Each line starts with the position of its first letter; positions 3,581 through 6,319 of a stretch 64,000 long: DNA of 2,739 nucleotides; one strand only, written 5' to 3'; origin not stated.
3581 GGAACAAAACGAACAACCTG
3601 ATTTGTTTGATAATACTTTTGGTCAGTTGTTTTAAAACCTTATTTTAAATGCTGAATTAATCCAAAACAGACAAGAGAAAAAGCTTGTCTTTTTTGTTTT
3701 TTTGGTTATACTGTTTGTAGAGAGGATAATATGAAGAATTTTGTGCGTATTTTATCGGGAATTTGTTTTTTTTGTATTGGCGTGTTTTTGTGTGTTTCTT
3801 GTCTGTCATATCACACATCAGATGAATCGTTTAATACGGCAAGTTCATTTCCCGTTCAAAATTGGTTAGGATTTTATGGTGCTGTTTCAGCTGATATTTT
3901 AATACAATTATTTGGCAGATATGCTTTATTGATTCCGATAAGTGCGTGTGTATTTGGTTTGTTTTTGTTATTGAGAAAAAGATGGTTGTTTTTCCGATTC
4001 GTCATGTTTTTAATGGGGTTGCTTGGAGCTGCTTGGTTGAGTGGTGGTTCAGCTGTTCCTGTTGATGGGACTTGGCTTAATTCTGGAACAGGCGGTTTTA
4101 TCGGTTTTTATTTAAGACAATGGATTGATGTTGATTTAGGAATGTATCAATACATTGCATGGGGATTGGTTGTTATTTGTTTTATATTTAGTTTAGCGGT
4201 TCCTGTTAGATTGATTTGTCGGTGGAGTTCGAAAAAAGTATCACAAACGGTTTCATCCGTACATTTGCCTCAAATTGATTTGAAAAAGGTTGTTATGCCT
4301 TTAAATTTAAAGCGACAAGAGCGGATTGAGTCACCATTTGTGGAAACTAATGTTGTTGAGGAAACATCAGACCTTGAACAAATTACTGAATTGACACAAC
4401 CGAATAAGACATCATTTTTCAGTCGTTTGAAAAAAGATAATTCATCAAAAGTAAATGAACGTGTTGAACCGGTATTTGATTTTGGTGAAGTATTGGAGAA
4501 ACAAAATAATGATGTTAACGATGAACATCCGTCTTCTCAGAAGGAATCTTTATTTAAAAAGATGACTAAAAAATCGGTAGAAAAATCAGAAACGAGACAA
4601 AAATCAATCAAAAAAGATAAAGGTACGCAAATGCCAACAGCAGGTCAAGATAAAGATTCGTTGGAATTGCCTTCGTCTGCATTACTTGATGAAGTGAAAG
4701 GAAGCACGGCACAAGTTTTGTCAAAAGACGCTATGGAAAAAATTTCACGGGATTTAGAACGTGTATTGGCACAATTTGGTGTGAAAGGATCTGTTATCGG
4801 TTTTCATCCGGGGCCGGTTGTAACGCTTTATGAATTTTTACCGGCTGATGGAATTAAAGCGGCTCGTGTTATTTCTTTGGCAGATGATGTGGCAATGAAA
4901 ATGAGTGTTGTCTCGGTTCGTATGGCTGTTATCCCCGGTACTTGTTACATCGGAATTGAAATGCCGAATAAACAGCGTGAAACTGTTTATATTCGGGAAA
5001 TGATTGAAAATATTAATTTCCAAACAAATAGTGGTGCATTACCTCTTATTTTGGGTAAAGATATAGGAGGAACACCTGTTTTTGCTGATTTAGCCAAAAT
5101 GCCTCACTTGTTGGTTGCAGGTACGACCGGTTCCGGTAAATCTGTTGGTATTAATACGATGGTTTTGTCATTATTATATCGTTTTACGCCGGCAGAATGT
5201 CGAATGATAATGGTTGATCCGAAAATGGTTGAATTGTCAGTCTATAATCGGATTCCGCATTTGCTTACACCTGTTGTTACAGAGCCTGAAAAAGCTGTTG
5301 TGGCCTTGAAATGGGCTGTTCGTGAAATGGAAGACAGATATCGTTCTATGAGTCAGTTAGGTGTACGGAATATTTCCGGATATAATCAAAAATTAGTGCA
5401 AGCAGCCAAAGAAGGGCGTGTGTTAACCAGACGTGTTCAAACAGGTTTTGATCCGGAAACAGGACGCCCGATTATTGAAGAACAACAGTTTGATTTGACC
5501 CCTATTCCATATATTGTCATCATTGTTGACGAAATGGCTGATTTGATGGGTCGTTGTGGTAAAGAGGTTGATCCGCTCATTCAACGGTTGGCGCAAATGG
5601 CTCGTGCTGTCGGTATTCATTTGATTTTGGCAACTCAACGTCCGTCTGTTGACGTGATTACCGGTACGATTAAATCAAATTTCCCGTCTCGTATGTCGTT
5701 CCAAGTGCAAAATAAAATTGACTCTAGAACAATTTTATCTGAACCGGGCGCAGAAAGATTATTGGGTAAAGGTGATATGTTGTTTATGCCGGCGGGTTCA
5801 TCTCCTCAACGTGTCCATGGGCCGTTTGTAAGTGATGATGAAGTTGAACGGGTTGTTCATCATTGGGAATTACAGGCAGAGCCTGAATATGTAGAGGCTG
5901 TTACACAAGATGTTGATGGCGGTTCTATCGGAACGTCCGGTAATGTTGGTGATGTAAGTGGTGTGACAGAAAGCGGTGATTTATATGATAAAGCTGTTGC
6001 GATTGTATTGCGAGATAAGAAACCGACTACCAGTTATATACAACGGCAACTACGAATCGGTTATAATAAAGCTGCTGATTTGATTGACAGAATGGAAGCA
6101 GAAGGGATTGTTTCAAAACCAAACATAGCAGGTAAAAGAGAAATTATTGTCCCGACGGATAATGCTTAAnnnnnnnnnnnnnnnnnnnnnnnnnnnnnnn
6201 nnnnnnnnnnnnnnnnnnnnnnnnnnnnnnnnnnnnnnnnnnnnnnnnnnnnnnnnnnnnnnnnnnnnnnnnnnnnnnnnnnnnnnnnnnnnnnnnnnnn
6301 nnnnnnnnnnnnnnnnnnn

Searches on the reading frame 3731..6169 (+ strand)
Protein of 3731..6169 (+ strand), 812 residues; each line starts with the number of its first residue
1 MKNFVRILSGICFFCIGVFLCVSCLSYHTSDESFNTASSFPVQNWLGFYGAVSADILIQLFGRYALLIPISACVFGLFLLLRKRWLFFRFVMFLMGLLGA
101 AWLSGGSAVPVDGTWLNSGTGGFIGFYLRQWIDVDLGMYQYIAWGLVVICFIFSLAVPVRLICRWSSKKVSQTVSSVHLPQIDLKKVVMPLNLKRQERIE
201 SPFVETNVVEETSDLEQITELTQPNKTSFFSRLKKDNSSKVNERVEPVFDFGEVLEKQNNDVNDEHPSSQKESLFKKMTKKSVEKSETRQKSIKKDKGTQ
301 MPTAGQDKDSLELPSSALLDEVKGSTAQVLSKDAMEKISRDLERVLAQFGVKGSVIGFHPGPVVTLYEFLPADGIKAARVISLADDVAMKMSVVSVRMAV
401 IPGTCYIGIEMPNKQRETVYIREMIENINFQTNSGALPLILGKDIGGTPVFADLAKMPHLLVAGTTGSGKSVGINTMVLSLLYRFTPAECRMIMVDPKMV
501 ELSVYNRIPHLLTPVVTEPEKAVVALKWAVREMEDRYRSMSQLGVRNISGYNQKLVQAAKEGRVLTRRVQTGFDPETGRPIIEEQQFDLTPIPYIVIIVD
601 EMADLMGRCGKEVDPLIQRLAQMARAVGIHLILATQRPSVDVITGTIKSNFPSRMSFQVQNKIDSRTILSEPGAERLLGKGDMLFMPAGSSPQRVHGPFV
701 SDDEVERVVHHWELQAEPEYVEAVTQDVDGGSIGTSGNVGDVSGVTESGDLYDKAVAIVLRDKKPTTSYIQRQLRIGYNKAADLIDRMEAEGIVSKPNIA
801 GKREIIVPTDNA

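Call 37: search_protein_families(library=pfam, proteins=[window:3731-6169:+], max_evalue=0.00001)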
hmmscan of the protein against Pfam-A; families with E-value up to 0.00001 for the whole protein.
window:3731-6169:+ (812 aa): 4 families
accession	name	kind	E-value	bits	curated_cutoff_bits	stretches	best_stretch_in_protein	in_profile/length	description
PF01580.24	FtsK_SpoIIIE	-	4.4e-69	232.8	24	1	421-640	2-221/221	FtsK/SpoIIIE family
PF17854.6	FtsK_alpha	-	1.2e-26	93.3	22.9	1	313-413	1-101/101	FtsK alpha domain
PF09397.16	FtsK_gamma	-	1e-22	80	30.6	1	748-807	3-62/63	Ftsk gamma domain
PF13491.11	FtsK_4TM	-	2e-19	70.4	23.1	1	3-157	2-161/171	4TM region of DNA translocase FtsK/SpoIIIE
